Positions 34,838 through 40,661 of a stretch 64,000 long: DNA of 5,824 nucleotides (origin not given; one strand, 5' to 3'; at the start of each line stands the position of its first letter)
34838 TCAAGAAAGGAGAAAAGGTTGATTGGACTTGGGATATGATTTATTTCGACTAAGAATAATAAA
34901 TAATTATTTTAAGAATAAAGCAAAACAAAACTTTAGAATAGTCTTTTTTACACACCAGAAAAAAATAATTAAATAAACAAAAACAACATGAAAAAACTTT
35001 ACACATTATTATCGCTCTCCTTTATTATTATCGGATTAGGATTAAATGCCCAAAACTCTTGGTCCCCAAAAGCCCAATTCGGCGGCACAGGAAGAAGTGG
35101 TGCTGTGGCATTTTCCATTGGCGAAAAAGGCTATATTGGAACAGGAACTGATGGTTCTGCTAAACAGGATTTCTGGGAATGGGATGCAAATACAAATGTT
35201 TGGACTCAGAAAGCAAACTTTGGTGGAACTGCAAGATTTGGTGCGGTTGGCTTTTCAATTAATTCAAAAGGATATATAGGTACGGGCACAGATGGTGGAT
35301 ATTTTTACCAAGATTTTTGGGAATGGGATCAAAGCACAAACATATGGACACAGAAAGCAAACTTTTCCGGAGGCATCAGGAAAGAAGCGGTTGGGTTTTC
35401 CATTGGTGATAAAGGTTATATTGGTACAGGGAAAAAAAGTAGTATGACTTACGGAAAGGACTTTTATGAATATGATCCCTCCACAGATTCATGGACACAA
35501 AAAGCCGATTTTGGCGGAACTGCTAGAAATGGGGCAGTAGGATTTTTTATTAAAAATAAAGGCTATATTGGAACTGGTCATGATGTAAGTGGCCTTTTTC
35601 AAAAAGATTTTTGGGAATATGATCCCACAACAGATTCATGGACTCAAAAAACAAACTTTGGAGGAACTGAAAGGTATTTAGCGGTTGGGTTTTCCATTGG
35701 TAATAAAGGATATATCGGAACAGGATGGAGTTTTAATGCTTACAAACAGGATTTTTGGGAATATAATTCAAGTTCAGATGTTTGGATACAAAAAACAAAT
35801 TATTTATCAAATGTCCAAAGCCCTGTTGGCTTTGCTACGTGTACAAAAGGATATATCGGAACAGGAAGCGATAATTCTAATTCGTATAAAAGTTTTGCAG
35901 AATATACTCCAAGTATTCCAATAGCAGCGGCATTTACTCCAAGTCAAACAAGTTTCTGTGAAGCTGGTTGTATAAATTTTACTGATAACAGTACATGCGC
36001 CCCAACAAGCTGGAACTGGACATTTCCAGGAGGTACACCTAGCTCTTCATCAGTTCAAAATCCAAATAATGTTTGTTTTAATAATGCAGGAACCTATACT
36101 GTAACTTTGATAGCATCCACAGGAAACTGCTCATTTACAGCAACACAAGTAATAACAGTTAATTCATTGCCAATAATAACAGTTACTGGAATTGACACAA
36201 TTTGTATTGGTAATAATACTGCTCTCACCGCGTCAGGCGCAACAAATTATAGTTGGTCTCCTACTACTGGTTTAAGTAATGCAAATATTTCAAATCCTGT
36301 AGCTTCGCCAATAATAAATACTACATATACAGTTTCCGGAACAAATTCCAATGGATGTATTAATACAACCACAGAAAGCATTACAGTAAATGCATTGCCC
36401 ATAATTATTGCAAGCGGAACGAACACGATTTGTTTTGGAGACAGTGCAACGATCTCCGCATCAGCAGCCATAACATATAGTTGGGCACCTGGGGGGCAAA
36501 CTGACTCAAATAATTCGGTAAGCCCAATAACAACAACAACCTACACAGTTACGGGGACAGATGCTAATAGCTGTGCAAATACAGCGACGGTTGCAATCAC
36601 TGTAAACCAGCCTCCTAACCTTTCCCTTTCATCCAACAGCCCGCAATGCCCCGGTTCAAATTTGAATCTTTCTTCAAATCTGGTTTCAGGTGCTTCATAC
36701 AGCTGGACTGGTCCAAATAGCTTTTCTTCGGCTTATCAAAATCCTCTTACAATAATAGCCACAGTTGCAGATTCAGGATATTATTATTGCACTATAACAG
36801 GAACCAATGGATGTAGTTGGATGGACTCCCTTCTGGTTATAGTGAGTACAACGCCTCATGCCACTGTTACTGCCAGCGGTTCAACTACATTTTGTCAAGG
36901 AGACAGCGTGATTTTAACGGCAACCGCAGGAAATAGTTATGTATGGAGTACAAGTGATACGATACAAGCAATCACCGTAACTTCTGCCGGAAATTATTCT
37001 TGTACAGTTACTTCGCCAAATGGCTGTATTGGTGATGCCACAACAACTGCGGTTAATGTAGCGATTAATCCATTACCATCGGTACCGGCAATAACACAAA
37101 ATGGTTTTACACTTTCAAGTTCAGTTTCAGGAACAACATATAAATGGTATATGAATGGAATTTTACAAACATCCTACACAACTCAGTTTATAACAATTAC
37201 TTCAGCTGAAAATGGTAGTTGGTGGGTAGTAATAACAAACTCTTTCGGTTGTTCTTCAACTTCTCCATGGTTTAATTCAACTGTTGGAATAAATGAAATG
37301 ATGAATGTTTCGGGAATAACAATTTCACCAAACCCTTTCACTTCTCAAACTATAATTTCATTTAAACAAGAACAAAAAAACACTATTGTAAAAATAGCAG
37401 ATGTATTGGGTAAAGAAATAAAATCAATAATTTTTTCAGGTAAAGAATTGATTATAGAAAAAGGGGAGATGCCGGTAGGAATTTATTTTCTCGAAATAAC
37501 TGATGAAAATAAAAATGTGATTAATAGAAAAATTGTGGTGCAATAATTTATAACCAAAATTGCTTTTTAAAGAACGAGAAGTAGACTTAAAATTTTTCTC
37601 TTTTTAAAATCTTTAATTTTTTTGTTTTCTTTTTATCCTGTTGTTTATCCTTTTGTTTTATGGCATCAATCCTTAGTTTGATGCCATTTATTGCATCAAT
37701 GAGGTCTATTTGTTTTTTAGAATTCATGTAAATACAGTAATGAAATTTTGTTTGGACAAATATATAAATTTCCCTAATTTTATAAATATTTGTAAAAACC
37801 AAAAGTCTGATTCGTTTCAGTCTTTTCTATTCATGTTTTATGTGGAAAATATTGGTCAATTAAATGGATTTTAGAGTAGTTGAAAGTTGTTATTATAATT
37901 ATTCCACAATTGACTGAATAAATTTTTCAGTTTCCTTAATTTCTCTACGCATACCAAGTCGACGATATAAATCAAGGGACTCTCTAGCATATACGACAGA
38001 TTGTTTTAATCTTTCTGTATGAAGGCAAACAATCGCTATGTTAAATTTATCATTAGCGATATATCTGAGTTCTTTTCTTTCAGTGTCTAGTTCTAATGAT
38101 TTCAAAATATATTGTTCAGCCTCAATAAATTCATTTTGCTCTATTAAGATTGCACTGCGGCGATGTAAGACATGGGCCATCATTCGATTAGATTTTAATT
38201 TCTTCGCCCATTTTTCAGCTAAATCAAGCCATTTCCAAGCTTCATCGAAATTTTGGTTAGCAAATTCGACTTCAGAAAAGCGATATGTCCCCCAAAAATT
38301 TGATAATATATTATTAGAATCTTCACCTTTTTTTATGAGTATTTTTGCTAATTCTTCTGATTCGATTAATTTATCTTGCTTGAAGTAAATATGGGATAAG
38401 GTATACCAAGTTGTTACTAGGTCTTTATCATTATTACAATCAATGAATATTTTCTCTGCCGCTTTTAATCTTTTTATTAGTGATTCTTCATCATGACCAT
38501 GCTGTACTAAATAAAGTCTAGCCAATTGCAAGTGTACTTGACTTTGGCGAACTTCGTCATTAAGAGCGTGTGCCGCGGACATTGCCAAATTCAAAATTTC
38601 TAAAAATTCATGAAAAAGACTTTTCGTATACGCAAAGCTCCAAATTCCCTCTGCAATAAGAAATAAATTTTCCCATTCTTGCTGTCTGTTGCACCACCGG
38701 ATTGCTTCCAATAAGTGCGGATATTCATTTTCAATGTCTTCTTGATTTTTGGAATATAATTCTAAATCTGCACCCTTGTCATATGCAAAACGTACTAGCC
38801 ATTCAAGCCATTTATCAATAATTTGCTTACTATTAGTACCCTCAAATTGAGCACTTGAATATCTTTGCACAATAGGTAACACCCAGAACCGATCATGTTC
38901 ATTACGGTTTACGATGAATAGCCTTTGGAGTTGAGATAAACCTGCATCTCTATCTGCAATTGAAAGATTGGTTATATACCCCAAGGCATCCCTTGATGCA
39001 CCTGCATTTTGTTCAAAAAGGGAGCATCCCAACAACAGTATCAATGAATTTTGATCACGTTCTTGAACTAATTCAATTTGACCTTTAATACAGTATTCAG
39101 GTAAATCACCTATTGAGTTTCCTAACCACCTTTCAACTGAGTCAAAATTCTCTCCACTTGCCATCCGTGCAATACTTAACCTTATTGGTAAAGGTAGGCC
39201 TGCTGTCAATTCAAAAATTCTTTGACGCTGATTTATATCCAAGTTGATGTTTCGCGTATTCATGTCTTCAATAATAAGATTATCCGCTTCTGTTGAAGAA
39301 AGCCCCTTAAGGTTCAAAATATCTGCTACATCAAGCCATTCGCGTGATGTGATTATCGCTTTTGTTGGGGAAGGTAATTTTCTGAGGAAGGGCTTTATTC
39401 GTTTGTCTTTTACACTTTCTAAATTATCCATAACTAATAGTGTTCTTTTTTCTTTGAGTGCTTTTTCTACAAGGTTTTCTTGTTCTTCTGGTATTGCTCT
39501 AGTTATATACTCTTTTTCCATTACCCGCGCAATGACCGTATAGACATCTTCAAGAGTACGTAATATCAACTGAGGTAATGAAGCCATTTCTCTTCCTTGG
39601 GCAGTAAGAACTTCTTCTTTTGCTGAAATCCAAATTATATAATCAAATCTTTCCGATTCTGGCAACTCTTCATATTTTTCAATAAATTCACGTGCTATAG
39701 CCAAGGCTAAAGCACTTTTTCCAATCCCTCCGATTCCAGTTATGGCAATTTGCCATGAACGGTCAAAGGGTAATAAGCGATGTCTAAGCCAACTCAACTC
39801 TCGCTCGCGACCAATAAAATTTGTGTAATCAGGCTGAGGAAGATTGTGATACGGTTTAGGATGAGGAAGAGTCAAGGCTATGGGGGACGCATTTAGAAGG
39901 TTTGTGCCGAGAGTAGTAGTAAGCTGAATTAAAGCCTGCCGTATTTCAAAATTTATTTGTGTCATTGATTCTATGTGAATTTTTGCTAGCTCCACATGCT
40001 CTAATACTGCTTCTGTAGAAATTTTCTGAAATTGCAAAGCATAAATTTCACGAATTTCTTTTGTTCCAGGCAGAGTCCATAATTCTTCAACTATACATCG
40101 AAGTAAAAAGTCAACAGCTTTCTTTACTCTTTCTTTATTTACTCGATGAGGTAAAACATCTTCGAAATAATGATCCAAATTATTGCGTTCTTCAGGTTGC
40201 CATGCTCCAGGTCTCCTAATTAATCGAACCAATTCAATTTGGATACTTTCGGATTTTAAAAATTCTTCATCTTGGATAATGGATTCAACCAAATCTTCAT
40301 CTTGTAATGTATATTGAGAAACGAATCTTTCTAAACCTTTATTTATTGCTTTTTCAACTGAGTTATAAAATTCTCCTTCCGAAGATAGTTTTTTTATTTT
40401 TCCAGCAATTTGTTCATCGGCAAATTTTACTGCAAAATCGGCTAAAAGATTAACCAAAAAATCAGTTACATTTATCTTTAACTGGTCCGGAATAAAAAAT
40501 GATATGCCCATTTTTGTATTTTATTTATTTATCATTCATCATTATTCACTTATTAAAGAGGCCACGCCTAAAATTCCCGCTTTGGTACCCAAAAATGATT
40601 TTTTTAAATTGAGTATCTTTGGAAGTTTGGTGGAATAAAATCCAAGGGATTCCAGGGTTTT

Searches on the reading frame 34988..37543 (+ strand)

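Call 28: search_protein_families(library=pfam, proteins=[window:34988-37543:+], max_evalue=0.001)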
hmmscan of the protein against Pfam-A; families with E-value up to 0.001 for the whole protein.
window:34988-37543:+ (852 aa): 10 families
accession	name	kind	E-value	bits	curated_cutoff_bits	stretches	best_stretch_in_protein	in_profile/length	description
PF24681.1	Kelch_KLHDC2_KLHL20_DRC7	-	7.9e-15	55.2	50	2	138-271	60-196/221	KLHDC2/KLHL20/DRC7 Kelch-repeats domain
PF19081.6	Ig_7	-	1.3e-08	35.5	27.3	0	399-471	6-84/84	Ig-like domain CHU_C associated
PF18962.6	Por_Secre_tail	-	2.1e-08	34.8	27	1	779-851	1-75/75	Secretion system C-terminal sorting domain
PF13415.12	Kelch_3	-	2e-07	31.5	22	0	140-174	1-35/48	Galactose oxidase, central domain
PF01344.31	Kelch_1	-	5.6e-06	26.2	20.1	0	197-223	19-44/46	Kelch motif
PF07646.21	Kelch_2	-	6.8e-06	26.2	21.3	0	200-220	23-43/48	Kelch motif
PF18911.6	PKD_4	-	1.2e-05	25.7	27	1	329-390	24-84/85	PKD domain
PF00801.26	PKD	-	2.9e-05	24.4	23.5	1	336-390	26-79/80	PKD domain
PF13418.12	Kelch_4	-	0.00032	21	21.6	0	134-171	5-43/49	Galactose oxidase, central domain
PF13895.12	Ig_2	-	0.00056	20.5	27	1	566-610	26-70/79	Immunoglobulin domain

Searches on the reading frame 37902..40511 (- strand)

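Call 4: search_protein_families(library=padloc, proteins=[window:37902-40511:-], max_evalue=0.1)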
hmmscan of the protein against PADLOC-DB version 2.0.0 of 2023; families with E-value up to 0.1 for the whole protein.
window:37902-40511:- (870 aa): 1 family
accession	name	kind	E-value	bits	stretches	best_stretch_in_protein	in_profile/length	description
PDLC04140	mad8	-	0.021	12.4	1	255-372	30-132/314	mads_8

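Call 27: search_protein_families(library=pfam, proteins=[window:37902-40511:-], max_evalue=0.001)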
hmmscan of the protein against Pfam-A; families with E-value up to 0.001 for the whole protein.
window:37902-40511:- (870 aa): 6 families
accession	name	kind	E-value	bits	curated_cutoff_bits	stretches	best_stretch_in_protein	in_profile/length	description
PF00931.28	NB-ARC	-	1.2e-08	34.9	23.5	1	245-398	11-143/248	NB-ARC domain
PF13191.12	AAA_16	-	7e-07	30.3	32.6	1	231-369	1-146/167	AAA ATPase domain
PF13424.12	TPR_12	-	3.3e-06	27.6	30.1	1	778-850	2-76/77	Tetratricopeptide repeat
PF07719.23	TPR_2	-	6.5e-06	26.3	27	0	780-809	2-31/34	Tetratricopeptide repeat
PF17874.7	TPR_MalT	-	8.5e-06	25.7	45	1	703-851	44-193/336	MalT-like TPR region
PF13181.12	TPR_8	-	9e-05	22.8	25.7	0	779-809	1-31/34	Tetratricopeptide repeat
